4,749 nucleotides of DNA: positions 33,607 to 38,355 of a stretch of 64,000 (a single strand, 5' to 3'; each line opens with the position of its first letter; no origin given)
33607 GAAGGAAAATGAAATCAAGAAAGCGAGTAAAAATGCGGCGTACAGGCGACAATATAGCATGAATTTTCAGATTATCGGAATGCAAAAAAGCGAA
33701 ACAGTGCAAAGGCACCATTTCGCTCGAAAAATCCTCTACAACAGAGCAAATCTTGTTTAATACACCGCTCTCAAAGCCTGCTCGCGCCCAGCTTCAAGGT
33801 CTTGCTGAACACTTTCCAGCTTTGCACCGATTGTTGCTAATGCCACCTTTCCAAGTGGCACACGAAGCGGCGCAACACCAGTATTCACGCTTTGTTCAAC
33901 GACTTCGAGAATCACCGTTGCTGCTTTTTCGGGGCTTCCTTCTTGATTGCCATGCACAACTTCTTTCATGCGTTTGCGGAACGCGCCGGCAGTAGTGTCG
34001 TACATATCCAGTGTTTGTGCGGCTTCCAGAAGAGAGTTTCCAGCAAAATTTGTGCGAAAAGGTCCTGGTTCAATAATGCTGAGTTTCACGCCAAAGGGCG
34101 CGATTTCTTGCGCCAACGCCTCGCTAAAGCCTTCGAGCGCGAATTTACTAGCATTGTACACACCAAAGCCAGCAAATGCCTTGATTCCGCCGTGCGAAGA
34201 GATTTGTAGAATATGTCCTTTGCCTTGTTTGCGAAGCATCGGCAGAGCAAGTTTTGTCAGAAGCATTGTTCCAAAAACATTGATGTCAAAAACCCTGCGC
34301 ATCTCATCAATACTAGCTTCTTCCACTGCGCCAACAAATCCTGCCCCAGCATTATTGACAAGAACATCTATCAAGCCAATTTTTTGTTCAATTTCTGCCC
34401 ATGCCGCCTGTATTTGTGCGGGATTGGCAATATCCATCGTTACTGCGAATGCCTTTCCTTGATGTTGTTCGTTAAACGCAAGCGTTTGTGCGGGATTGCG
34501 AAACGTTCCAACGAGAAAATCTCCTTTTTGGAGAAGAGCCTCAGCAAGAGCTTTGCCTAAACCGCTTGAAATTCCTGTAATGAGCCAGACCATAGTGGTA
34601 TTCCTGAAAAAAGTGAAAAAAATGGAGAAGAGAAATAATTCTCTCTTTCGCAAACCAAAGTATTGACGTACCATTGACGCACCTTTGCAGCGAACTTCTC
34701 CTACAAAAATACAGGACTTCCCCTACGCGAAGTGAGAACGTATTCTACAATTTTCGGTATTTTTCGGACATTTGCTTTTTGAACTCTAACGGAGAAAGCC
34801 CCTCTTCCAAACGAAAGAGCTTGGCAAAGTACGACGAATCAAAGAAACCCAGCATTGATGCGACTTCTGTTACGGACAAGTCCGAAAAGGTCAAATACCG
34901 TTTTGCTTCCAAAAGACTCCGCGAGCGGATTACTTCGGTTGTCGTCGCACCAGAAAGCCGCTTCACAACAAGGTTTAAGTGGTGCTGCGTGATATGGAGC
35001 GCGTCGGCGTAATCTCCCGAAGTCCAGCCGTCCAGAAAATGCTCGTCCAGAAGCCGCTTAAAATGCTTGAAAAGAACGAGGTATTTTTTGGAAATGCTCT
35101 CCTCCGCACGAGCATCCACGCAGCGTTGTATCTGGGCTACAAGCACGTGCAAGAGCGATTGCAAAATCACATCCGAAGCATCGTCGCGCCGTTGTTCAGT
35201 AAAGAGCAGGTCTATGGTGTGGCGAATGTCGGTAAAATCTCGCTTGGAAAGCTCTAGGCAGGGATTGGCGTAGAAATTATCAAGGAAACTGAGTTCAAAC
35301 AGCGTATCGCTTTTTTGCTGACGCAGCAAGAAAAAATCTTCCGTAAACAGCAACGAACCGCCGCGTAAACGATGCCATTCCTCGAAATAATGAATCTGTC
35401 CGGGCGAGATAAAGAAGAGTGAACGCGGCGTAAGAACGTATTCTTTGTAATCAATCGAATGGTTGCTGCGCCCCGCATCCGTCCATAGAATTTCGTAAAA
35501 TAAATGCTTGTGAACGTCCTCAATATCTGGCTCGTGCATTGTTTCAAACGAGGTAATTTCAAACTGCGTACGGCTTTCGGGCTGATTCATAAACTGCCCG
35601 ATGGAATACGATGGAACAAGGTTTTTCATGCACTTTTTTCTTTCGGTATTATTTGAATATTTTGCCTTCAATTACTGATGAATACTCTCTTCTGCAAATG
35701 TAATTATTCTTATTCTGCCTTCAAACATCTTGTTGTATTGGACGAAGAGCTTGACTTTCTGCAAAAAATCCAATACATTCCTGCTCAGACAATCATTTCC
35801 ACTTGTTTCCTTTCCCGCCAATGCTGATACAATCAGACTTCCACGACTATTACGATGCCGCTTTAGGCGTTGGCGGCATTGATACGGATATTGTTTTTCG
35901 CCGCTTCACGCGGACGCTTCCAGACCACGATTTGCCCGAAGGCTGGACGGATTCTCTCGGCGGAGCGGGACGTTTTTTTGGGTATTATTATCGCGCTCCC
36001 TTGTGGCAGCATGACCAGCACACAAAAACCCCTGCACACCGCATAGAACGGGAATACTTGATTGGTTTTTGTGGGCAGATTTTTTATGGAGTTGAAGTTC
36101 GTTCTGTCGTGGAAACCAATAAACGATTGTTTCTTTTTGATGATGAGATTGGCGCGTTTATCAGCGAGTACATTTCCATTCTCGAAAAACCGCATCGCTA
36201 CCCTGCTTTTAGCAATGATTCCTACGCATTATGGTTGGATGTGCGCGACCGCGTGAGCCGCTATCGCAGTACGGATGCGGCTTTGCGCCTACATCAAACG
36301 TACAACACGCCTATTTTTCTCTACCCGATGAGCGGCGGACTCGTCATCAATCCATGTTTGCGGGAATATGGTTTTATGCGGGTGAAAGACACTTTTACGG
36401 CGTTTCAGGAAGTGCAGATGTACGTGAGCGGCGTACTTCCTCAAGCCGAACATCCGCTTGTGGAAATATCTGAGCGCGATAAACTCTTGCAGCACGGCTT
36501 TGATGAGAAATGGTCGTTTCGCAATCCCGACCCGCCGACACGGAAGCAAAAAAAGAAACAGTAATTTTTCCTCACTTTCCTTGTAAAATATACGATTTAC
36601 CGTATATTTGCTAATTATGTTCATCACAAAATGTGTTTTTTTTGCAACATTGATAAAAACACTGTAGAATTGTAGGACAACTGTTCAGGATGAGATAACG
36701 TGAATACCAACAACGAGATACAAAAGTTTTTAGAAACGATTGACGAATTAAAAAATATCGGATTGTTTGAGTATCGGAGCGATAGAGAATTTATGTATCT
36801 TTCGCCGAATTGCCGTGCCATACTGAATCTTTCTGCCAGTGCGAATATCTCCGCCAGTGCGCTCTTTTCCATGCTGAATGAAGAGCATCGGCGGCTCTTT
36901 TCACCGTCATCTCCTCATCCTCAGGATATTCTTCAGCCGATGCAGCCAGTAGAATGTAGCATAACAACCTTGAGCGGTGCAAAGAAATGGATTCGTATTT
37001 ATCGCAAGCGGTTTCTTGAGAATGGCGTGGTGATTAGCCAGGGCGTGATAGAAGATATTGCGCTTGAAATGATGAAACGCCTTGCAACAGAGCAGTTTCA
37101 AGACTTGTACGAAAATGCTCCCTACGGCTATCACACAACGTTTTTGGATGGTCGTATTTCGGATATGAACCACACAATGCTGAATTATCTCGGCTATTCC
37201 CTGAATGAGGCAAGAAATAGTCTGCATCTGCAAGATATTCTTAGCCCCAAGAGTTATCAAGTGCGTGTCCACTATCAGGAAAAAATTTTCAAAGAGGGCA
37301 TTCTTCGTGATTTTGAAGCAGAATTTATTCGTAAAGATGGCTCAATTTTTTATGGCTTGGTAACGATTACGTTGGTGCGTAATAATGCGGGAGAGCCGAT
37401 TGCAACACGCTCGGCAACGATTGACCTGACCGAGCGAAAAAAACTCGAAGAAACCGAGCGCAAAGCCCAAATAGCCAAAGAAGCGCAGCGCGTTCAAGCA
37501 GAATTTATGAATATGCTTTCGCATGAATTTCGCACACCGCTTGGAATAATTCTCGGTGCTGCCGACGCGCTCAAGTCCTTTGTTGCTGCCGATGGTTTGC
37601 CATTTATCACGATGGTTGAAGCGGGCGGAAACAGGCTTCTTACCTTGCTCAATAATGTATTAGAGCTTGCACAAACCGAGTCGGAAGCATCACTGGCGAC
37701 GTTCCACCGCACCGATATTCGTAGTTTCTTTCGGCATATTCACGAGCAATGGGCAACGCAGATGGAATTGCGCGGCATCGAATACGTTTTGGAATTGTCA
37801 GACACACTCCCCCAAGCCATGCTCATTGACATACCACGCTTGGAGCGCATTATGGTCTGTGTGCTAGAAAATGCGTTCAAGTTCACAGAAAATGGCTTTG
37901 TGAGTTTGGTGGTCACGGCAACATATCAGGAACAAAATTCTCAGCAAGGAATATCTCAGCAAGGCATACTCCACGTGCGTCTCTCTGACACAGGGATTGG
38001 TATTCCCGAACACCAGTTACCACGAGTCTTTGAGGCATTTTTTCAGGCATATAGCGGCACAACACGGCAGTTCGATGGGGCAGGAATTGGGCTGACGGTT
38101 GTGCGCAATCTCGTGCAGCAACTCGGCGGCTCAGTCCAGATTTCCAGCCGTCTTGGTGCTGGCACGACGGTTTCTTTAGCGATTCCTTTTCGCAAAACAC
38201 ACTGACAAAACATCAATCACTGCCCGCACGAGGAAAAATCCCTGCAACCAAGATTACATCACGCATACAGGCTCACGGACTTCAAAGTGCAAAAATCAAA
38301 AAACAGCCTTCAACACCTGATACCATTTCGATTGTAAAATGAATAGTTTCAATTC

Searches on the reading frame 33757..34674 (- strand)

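Call 6: search_protein_families(library=pfam, proteins=[window:33757-34674:-], max_evalue=0.001)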
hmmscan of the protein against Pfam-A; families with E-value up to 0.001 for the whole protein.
window:33757-34674:- (305 aa): 6 families
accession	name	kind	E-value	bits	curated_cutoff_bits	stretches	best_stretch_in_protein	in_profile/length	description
PF00106.31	adh_short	-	7.6e-49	166.3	26.6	1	30-213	3-189/195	short chain dehydrogenase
PF13561.12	adh_short_C2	-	8.4e-37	127.4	27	1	34-213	1-183/236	Enoyl-(Acyl carrier protein) reductase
PF08659.16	KR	-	2.7e-10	40.9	22.6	1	30-190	3-166/180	KR domain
PF01370.27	Epimerase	-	1.8e-05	24.7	20.9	1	30-161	1-116/240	NAD dependent epimerase/dehydratase family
PF23441.1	SDR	-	3.3e-05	23.8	27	1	25-220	7-208/258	SDR-like rossmann domain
PF16363.11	GDP_Man_Dehyd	-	0.00029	20.8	27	1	31-160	1-129/332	GDP-mannose 4,6 dehydratase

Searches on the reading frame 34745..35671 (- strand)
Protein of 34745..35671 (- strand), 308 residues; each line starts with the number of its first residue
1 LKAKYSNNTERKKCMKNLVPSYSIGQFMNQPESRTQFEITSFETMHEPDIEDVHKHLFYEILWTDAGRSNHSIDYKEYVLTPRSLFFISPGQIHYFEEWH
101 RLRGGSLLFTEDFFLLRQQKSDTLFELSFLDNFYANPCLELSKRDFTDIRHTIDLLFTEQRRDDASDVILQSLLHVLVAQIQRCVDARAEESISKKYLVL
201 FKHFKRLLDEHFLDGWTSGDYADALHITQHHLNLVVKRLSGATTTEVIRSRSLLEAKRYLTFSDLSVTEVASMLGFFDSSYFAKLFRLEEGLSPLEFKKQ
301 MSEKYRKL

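Call 6: search_protein_families(library=pfam, proteins=[window:34745-35671:-], max_evalue=0.001)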
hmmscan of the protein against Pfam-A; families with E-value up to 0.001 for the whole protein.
window:34745-35671:- (308 aa): 3 families
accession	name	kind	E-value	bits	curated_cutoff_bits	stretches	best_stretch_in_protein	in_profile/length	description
PF12833.13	HTH_18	-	4.8e-18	65.7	33.6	1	221-300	1-80/80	Helix-turn-helix domain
PF00165.29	HTH_AraC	-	2e-08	34.6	26.6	1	263-297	7-40/42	Bacterial regulatory helix-turn-helix proteins, AraC family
PF02311.25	AraC_binding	-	6.5e-07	29.6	21.1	1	53-97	18-62/135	AraC-like ligand binding domain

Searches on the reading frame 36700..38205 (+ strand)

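Call 6: search_protein_families(library=pfam, proteins=[window:36700-38205:+], max_evalue=0.001)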
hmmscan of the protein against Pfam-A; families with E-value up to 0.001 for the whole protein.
window:36700-38205:+ (501 aa): 6 families
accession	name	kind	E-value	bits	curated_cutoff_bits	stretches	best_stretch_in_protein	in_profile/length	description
PF02518.31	HATPase_c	-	5.9e-22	78.6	26.4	1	377-498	2-110/111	Histidine kinase-, DNA gyrase B-, and HSP90-like ATPase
PF00512.31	HisKA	-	4.5e-11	43.1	26.9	1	266-328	2-65/66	His Kinase A (phospho-acceptor) domain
PF13426.13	PAS_9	-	1.4e-08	35.4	27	1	142-245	2-103/103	PAS domain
PF00989.32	PAS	-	1e-07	32.4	22.6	1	132-233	2-103/113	PAS fold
PF08447.18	PAS_3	-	8.8e-05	23.1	25.6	1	155-234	3-83/89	PAS fold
PF13188.13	PAS_8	-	0.00024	21.3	21.8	1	131-173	1-43/65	PAS domain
